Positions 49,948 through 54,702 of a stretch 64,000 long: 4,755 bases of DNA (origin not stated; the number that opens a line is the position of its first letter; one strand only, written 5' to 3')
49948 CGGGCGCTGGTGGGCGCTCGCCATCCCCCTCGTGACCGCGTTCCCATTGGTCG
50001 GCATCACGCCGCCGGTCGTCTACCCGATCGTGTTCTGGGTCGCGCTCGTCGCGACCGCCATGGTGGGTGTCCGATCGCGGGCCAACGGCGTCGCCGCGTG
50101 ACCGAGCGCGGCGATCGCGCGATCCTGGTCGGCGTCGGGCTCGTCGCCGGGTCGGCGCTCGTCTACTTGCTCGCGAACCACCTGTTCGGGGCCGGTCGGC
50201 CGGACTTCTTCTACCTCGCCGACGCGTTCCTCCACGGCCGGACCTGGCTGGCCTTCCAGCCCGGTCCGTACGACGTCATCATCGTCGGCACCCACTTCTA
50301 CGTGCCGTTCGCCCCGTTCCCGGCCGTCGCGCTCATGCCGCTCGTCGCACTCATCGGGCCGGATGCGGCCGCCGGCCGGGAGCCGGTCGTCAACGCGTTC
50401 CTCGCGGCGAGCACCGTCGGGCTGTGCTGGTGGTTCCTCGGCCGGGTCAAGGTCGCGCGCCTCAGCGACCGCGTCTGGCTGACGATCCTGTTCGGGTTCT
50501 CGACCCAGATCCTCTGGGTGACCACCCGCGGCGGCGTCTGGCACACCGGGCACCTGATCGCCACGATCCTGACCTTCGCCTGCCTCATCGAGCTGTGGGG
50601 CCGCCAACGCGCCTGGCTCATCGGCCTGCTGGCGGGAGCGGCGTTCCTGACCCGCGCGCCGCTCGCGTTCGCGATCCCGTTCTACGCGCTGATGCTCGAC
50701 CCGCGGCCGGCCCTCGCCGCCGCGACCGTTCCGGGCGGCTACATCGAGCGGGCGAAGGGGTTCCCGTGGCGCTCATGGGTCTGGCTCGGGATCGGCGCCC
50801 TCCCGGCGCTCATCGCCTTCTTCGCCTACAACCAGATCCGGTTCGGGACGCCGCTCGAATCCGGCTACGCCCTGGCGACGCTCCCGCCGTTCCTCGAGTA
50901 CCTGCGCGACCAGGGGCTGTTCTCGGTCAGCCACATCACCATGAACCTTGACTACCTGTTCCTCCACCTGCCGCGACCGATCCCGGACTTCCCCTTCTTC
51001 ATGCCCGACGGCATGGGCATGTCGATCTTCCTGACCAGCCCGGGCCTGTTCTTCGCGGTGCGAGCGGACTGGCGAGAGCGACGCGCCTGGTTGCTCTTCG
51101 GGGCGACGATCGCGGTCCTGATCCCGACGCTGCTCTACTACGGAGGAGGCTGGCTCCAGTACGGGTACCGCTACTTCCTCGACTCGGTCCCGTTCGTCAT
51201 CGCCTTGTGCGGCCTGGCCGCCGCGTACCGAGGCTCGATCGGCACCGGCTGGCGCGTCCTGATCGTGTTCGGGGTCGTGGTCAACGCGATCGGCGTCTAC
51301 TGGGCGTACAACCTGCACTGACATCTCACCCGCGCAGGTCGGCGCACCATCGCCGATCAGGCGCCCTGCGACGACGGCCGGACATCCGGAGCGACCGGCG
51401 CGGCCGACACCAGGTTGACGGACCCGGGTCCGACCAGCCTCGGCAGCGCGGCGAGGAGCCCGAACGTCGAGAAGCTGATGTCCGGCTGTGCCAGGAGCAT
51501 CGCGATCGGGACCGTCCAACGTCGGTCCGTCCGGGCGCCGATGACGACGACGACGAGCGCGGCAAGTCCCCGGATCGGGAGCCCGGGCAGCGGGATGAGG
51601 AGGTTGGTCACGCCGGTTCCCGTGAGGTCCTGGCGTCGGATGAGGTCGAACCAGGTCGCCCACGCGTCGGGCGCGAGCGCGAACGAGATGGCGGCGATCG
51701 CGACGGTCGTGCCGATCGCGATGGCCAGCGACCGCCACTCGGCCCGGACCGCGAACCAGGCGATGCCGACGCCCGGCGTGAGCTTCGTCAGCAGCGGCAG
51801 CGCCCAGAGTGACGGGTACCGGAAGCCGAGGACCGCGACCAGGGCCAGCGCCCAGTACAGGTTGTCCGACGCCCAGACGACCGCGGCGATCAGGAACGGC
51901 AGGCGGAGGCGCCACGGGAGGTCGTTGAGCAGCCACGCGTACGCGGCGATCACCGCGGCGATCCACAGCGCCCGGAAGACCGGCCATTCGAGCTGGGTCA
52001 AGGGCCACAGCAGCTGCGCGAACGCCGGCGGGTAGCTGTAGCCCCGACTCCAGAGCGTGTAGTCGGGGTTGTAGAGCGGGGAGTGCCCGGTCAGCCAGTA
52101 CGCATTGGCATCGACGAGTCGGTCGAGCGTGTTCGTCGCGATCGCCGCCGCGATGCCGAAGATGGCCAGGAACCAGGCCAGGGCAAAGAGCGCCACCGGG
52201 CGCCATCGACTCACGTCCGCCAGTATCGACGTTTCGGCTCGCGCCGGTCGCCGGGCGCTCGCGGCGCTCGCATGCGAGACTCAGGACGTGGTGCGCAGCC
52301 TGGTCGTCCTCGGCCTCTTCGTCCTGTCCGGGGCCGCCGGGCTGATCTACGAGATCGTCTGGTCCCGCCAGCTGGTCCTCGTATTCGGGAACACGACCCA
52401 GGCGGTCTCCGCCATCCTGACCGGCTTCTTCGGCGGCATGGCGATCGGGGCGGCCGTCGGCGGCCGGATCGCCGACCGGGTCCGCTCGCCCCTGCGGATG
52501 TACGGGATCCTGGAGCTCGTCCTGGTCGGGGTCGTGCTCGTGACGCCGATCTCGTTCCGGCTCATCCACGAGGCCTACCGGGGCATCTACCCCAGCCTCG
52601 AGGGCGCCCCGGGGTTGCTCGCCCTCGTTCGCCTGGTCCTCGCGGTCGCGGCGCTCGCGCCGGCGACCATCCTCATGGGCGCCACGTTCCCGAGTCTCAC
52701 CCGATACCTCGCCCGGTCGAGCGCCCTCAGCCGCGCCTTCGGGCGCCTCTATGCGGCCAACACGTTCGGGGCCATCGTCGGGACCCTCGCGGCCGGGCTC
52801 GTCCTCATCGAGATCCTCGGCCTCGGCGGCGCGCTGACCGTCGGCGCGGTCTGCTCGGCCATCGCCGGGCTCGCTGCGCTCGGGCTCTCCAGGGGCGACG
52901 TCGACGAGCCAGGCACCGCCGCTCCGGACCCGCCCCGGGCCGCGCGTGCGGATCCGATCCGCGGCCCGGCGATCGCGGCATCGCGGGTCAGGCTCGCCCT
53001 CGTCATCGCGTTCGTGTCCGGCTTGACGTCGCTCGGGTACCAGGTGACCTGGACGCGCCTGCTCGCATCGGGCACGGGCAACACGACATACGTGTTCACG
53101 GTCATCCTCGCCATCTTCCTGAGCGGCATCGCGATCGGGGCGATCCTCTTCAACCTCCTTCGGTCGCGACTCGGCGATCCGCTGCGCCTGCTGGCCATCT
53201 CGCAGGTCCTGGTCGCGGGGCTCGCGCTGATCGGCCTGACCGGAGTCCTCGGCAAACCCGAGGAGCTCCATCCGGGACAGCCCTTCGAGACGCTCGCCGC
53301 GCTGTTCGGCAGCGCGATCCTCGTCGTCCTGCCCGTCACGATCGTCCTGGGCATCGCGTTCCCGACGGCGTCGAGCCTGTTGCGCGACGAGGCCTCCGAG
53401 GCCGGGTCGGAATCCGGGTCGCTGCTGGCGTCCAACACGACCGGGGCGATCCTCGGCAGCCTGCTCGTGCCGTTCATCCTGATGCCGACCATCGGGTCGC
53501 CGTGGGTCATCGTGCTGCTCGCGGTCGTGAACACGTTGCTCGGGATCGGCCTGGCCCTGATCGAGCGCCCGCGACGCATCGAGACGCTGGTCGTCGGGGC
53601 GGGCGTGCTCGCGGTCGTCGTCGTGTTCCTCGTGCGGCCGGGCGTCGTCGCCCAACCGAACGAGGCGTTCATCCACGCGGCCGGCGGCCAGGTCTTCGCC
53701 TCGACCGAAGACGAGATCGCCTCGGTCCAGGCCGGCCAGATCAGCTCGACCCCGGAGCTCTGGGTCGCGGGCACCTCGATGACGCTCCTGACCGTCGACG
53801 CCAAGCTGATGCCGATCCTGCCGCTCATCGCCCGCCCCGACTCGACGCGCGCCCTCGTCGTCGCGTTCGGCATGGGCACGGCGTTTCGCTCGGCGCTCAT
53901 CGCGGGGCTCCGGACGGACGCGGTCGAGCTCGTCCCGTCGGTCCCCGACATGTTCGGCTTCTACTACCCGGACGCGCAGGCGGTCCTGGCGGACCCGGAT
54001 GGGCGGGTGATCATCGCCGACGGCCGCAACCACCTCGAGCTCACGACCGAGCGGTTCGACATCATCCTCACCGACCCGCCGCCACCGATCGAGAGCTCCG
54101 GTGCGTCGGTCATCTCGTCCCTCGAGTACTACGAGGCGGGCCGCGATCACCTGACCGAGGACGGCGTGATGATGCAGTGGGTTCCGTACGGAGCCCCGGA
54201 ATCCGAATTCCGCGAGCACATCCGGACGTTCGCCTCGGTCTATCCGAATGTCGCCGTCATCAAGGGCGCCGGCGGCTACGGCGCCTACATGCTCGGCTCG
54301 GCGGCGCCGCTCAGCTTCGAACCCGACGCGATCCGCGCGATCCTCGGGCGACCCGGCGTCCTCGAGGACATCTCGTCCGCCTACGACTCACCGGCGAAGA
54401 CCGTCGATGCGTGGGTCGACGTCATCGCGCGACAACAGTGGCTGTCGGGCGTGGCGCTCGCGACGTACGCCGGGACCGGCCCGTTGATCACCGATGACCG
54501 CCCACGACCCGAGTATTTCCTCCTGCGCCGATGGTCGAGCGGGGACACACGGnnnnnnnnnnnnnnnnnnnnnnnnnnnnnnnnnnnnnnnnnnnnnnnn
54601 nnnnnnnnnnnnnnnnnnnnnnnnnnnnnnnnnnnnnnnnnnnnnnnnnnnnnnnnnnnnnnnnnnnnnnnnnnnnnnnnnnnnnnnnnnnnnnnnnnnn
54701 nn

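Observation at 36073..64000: A 28-kb envelope-glycan island packed with GT-C/GT87 enzymes, phosphotransferase-like paralogs and polyprenol-phosphate-sugar synthases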

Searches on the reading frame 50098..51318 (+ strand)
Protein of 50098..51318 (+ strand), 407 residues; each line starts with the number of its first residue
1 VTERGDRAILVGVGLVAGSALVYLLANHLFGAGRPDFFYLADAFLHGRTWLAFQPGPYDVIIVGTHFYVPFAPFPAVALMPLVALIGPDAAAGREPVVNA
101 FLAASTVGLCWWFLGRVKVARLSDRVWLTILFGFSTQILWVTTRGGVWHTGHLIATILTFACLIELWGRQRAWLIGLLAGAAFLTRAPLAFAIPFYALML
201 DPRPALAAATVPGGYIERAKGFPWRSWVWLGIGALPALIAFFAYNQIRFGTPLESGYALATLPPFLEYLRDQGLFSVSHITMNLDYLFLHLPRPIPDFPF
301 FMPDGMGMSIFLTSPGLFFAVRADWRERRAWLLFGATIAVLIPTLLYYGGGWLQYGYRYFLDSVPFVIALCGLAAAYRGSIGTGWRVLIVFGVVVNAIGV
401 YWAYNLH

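Call 8: search_protein_families(library=pfam, proteins=[window:50098-51318:+], max_evalue=0.01)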
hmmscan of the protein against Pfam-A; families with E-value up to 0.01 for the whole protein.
window:50098-51318:+ (407 aa): 0 families

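Call 12: search_protein_families(library=ncbifam, proteins=[window:50098-51318:+], max_evalue=0.01)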
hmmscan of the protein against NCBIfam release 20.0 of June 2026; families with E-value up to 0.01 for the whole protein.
window:50098-51318:+ (407 aa): 1 family
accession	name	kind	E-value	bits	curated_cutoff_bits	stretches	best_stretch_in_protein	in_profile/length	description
NF047440.1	LA3751_2_3_fam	subfamily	0.00071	18.5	200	1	19-253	29-248/460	LA_3751/LA_3752 family putative glycosyltransferase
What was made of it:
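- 50098..51321 (+): Polytopic protein with no Pfam family (g13). It is a probable GT-C related to PMT_2. It has a weak hit to the LA_3751/2 putative glycosyltransferase family (call 12).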

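Call 49: find_homologous_proteins(query=window:50098-51318:+, max_evalue=0.001)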
Query window:50098-51318:+ (407 aa): 1771 proteins with E <= 0.001 among 8000 candidates; the best 120 are listed.
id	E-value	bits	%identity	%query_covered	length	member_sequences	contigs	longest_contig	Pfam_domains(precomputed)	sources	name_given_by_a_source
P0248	4.0e-268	908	98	100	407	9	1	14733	-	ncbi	-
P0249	1.4e-235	800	85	100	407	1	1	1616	-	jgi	jgi:hypothetical protein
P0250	4.8e-218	743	80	100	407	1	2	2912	-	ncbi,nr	ncbi:MAG: hypothetical protein M3P84_07035 [Chloroflexota bacterium]|nr:hypothetical protein [Chloro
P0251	3.6e-215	733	80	100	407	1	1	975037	-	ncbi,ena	-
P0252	3.9e-208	710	77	100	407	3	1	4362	-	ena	-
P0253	1.5e-207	708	77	100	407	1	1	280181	-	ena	-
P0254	2.3e-206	704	77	100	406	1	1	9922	-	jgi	jgi:hypothetical protein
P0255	7.3e-204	696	76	100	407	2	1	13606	-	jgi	jgi:hypothetical protein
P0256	1.2e-203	695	76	100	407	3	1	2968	-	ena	-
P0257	4.4e-203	693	75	100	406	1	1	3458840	-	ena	-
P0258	2.7e-202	691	75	100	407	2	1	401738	-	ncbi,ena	-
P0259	2.6e-201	687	75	100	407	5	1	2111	-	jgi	jgi:hypothetical protein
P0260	1.8e-198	678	77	98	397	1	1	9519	-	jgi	jgi:hypothetical protein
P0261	4.8e-195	667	73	100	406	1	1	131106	-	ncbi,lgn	-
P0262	6.9e-195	666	73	100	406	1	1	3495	-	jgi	jgi:hypothetical protein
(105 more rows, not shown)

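Call 51: search_solved_structures(query=A3, max_evalue=10)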
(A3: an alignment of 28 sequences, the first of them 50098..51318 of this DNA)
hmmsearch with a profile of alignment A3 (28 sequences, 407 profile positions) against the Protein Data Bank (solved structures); distinct sequences matched with E-value up to 10: 1.
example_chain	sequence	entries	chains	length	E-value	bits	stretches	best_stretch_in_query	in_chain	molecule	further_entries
9qdl_D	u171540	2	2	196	0.53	12.4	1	173-245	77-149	Succinate dehydrogenase [ubiquinone] cytochrome b small subunit, mitochondrial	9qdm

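Call 60: search_protein_families(library=pfam, alignment_id=A3, max_evalue=5)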
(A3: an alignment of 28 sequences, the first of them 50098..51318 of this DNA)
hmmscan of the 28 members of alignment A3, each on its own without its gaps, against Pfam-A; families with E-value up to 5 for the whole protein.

A. member 1, window:50098-51318:+ (407 aa): 0 families

B. families by the number of members that match (of 28 scanned): 4 families
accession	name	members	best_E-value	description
PF19206.5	DUF5878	2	0.11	Family of unknown function (DUF5878)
PF02233.22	PNTB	1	0.6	NAD(P) transhydrogenase beta subunit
PF06196.17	DUF997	1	1.6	Protein of unknown function (DUF997)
PF12263.13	DUF3611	1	4.3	Protein of unknown function (DUF3611)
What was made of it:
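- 50098..51321 (+): No Pfam hit in 28 homologs (call 60).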

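Call 72: search_protein_representatives(alignment_id=A3)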
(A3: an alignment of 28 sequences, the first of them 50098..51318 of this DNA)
Query: 28 sequences, 407 profile positions. Proteins with E-value up to 0.001 (for the whole library): 2681; up to 1e-10: 1781; up to 1e-30: 485. The best 150 are listed.
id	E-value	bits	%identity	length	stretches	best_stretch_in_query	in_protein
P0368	1.7e-169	580.6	-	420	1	9-407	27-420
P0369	3.8e-158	543.2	-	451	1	80-384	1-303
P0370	6.2e-148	509.6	-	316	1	3-294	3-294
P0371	1.4e-147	508.4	-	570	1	12-407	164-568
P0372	1.5e-121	422.7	-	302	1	107-406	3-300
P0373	1.9e-121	422.3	-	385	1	7-308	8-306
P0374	6.0e-118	410.8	-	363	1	5-331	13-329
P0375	7.5e-113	394.0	-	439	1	14-407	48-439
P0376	1.5e-112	393.0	-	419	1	13-403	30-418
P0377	9.4e-110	383.8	-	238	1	174-407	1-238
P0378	2.7e-105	369.1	-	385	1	4-220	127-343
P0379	6.0e-105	368.0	-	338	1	69-324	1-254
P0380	1.2e-93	330.7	-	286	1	6-202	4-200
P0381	2.3e-91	323.3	-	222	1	3-202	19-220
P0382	1.1e-86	307.9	-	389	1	21-365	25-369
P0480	2.5e-45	171.7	-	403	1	5-401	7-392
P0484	5.0e-45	170.6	-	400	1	8-402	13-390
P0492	1.3e-44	169.3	-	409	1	8-404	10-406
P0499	7.0e-44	166.9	-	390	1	18-403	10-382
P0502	1.2e-43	166.1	-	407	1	19-404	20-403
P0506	1.8e-43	165.5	-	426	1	12-400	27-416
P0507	2.0e-43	165.4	-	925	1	9-406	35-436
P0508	2.1e-43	165.3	-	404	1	13-402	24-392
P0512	6.7e-43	163.6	-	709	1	39-403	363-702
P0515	1.1e-42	163.0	-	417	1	10-405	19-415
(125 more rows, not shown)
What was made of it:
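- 50098..51321 (+): The family has 2681 representatives clustered at 50% identity (call 72).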

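Call 73: search_protein_families(library=pfam, proteins=[P0480, P0484, P0492, P0499, P0502, P0506, P0508, P0515, P0507, P0512], max_evalue=1)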
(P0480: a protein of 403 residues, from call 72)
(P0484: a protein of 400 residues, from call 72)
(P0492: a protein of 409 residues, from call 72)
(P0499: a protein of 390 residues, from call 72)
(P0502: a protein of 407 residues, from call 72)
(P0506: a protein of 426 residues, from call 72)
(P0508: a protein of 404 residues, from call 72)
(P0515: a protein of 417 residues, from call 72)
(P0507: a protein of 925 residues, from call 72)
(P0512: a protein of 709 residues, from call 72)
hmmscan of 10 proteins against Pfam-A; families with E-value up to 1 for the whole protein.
P0480 (403 aa): 2 families
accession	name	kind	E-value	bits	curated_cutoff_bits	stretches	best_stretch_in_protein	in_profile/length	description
PF09594.16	GT87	-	0.0019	18.4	25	1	74-333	4-230/237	Glycosyltransferase family 87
PF06570.16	DUF1129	-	0.02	15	29.1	1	97-157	118-179/207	Protein of unknown function (DUF1129)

P0484 (400 aa): 0 families

P0492 (409 aa): 1 family
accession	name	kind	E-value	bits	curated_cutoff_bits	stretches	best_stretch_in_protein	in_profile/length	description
PF12459.13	DltX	-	0.048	13.6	25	1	11-32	14-35/43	D-Ala-teichoic acid biosynthesis protein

P0499 (390 aa): 0 families

P0502 (407 aa): 1 family
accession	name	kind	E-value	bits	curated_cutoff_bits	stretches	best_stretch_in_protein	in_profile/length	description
PF23488.1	YKL065W-A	-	0.0023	18.4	27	1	202-234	23-55/73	YKL065W-A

P0506 (426 aa): 1 family
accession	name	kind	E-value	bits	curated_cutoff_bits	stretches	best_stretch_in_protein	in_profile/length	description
PF20589.3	DUF6790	-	0.0095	16.2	27.1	1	165-276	6-113/158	Family of unknown function (DUF6790)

P0508 (404 aa): 2 families
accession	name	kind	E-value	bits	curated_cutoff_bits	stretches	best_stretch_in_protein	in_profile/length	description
PF18359.7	Tudor_5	-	0.18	12.1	31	1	239-253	32-46/53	Histone methyltransferase Tudor domain 1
PF09852.15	DUF2079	-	0.23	10.9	28.2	1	89-372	51-310/459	Predicted membrane protein (DUF2079)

P0515 (417 aa): 0 families

P0507 (925 aa): 1 family
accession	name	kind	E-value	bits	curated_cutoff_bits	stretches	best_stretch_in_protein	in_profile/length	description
PF07086.17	Jagunal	-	0.053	14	25.4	1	169-219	78-128/187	Jagunal, ER re-organisation during oogenesis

P0512 (709 aa): 1 family
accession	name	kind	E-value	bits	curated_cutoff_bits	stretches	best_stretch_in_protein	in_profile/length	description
PF21311.3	Phage_RBD_prop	-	0.024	14.7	23.7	1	68-104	150-186/255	Phage 5-bladed beta propeller receptor binding platform domain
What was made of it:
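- Tried and rejected: Pfam on 28 close and 10 distant homologs gave only sub-threshold hints: GT87 at E 0.0019 in one, and DUF2079 at E 0.23 in another (calls 60, 73).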

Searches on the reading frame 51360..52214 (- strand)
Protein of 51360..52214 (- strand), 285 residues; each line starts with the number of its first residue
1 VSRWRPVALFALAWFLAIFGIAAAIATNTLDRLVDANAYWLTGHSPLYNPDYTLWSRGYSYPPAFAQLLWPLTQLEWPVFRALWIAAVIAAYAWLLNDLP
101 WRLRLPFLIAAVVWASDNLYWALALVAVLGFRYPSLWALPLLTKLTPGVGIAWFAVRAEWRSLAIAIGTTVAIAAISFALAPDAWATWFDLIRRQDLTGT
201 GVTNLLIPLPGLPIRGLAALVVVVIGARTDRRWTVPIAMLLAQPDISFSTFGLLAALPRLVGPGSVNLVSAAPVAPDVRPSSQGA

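Call 8: search_protein_families(library=pfam, proteins=[window:51360-52214:-], max_evalue=0.01)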
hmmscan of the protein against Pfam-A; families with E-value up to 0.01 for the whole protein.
window:51360-52214:- (285 aa): 1 family
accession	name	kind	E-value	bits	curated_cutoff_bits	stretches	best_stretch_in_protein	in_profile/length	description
PF09594.16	GT87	-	2.1e-07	31.4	25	1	59-204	1-172/237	Glycosyltransferase family 87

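Call 13: search_protein_families(library=ncbifam, proteins=[window:51360-52214:-], max_evalue=0.01)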
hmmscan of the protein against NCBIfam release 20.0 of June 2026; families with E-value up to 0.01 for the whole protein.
window:51360-52214:- (285 aa): 0 families

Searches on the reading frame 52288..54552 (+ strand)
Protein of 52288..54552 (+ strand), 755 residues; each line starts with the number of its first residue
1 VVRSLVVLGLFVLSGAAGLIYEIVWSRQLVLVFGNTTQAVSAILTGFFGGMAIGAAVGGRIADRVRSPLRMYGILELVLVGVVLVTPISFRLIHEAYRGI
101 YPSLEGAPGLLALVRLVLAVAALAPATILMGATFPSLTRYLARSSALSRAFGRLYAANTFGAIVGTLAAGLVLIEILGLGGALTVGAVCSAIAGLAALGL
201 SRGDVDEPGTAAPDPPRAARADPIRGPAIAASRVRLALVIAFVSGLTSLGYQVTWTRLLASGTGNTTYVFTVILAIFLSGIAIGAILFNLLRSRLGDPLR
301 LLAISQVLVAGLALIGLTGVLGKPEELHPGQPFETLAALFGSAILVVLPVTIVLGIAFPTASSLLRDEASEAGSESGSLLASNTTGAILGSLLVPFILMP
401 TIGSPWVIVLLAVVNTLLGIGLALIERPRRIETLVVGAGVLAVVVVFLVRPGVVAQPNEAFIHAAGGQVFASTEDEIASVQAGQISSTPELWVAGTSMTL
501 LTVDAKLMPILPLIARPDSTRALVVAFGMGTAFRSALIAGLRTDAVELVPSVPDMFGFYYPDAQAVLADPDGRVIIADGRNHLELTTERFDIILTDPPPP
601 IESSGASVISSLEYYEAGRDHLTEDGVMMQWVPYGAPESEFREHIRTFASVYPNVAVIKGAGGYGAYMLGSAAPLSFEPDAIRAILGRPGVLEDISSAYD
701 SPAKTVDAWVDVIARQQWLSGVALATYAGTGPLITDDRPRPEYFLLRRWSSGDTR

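Call 8: search_protein_families(library=pfam, proteins=[window:52288-54552:+], max_evalue=0.01)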
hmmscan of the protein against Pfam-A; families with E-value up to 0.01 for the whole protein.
window:52288-54552:+ (755 aa): 2 families
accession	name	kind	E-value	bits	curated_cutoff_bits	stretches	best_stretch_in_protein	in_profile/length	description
PF07690.21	MFS_1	-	4.7e-11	42.6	33.4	1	9-390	4-346/347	Major Facilitator Superfamily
PF01564.23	Spermine_synth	-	7.3e-06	26.1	22.9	1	543-629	45-129/186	Spermine/spermidine synthase domain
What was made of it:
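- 52288..54555 (+): Fused MFS / spermidine-synthase-like protein (g15). MFS_1 42.6 bits and Spermine_synth 26.1 bits (call 8).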

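Call 13: search_protein_families(library=ncbifam, proteins=[window:52288-54552:+], max_evalue=0.01)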
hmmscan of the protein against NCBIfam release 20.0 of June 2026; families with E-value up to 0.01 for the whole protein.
window:52288-54552:+ (755 aa): 4 families
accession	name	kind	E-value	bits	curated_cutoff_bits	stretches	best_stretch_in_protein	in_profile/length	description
NF037959.1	MFS_SpdSyn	subfamily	3.5e-29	101.9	40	2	16-202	2-183/480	fused MFS/spermidine synthase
NF002956.0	PRK03612.1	equivalog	2.1e-22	79.2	472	3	5-202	20-200/522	polyamine aminopropyltransferase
TIGR00417.1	speE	equivalog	1e-09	38.1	249.55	1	507-630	61-184/271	spermidine synthase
NF002010.0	PRK00811.1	equivalog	1.8e-09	37.3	260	1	509-656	69-218/287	polyamine aminopropyltransferase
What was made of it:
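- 52288..54555 (+): NF037959 'fused MFS/spermidine synthase' 101.9 bits, cut-off 40 (call 13).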
